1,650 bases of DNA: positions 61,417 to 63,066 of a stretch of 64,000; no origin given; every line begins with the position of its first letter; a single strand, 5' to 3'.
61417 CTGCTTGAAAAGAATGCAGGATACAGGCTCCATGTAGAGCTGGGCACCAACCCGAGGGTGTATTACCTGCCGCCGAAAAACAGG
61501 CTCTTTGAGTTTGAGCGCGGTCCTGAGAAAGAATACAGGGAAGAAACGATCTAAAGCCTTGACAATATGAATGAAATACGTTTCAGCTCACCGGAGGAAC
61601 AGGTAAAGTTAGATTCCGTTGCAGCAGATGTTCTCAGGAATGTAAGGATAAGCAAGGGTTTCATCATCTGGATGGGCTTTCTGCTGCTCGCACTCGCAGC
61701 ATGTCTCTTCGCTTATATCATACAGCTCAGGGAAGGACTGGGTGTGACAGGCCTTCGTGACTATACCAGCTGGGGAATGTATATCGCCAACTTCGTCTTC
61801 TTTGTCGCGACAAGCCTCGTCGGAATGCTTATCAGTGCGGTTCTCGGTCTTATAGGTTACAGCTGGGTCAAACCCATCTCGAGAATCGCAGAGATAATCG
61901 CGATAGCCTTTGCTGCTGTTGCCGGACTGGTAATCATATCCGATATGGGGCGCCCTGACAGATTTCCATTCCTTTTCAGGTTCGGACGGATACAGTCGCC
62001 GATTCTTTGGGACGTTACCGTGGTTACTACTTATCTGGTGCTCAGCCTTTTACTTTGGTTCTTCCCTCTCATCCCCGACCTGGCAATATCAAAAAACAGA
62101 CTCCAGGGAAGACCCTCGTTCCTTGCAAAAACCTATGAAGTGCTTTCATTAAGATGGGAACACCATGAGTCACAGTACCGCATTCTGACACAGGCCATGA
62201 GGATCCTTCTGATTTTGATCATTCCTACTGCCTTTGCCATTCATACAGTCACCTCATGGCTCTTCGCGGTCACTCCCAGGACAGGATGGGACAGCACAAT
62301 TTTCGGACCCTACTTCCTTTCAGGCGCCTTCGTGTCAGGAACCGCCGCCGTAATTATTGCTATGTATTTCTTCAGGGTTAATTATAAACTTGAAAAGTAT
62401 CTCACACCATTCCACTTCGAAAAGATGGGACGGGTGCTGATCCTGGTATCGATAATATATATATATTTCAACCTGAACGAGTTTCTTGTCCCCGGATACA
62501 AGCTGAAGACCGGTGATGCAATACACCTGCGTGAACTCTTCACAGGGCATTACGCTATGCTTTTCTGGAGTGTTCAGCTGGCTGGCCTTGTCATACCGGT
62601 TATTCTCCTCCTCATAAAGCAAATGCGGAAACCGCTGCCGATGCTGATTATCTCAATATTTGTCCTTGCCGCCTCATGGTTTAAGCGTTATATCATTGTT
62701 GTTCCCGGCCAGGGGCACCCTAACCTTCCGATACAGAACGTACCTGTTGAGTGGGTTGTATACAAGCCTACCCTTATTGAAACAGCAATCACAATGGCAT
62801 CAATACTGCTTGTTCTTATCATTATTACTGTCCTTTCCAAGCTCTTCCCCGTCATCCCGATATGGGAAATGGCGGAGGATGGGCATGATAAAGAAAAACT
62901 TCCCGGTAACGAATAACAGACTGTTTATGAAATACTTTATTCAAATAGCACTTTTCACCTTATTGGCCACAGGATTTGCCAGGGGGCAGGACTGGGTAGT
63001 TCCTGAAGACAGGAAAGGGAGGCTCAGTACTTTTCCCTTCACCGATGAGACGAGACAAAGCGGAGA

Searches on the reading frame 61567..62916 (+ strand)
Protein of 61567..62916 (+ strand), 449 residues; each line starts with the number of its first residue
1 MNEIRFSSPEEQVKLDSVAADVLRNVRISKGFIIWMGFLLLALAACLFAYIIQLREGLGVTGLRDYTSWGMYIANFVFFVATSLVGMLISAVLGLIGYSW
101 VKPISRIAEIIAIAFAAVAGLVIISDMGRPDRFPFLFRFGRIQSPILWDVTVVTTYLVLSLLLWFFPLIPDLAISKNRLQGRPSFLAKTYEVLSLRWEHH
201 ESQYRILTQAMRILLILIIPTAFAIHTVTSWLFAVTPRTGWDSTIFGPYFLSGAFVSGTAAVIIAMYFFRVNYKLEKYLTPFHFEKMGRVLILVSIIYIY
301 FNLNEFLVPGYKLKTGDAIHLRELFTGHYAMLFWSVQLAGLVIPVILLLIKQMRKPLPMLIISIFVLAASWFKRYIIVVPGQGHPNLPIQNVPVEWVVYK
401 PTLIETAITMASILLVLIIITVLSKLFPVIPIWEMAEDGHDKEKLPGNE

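Call 30: search_protein_families(library=ncbifam, proteins=[window:61567-62916:+], max_evalue=0.00001)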
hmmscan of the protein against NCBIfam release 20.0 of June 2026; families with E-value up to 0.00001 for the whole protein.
window:61567-62916:+ (449 aa): 2 families
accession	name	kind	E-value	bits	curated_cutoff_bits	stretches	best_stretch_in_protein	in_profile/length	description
NF045798.1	DsrP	equivalog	1.6e-36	126.4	350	2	26-165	6-141/346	sulfate reduction electron transfer complex DsrMKJOP subunit DsrP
NF041784.1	mnquin_red_QrcD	equivalog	2.9e-15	56.5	570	2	30-169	16-154/408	menaquinone reductase integral membrane subunit QrcD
